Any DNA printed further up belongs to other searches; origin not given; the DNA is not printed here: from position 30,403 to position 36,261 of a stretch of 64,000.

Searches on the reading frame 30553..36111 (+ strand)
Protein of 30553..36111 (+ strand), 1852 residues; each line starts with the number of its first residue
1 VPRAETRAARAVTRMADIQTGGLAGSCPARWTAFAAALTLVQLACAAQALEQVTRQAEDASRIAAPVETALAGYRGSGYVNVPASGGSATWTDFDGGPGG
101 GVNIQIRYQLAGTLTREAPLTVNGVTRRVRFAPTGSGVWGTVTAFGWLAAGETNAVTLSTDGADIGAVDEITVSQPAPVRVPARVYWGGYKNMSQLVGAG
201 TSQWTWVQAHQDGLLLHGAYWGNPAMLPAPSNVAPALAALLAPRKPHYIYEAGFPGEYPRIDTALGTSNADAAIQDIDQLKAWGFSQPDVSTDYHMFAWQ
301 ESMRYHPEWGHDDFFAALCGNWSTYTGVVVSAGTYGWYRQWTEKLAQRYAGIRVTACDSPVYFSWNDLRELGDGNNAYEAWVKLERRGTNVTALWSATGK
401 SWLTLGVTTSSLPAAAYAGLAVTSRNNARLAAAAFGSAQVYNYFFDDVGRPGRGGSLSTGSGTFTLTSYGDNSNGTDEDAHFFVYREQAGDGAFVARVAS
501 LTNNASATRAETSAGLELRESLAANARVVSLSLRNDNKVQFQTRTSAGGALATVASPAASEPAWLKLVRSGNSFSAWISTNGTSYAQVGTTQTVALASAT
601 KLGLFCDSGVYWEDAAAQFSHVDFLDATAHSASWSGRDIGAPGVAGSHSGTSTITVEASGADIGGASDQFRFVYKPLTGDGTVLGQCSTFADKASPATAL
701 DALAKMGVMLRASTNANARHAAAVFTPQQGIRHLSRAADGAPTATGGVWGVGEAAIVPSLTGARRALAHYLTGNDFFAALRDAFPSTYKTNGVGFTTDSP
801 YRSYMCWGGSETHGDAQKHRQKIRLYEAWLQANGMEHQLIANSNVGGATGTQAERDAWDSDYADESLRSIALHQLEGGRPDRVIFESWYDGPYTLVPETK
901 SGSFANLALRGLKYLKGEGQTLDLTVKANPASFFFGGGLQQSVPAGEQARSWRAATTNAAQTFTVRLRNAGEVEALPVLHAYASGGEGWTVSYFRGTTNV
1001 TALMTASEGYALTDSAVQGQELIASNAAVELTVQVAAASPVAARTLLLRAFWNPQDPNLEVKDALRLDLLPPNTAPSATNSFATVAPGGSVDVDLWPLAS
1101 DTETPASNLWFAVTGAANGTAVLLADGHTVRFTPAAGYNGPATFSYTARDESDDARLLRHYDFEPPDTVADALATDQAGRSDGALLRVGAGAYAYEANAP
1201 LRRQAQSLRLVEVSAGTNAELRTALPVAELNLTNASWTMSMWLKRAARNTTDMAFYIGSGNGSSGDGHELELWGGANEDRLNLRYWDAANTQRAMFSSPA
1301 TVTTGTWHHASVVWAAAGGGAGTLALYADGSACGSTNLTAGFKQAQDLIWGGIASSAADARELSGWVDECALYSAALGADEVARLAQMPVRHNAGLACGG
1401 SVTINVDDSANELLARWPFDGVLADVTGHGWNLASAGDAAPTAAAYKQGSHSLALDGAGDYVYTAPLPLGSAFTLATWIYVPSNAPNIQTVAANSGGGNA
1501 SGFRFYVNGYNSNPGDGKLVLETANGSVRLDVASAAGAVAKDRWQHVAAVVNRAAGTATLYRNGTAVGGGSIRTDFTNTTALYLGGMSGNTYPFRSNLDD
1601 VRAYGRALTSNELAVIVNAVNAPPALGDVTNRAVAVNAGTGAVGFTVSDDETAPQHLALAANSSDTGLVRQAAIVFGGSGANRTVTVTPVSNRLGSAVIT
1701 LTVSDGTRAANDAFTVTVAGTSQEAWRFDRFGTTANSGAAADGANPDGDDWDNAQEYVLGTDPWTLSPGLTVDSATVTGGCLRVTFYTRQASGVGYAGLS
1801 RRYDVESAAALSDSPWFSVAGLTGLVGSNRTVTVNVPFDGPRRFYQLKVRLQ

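Call 26: search_protein_families(library=pfam, proteins=[window:30553-36111:+], max_evalue=0.0001)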
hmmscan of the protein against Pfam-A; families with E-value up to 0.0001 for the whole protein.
window:30553-36111:+ (1852 aa): 3 families
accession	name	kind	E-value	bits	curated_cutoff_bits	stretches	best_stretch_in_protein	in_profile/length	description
PF13385.13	Laminin_G_3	-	2.7e-42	144.9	27.6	2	1456-1613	1-150/151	Concanavalin A-like lectin/glucanases superfamily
PF17892.7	Cadherin_5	-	3.2e-10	40.1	26.5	1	1073-1152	2-85/98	Cadherin-like domain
PF17963.7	Big_9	-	6.7e-10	40.2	23.6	1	1073-1152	1-78/89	Bacterial Ig domain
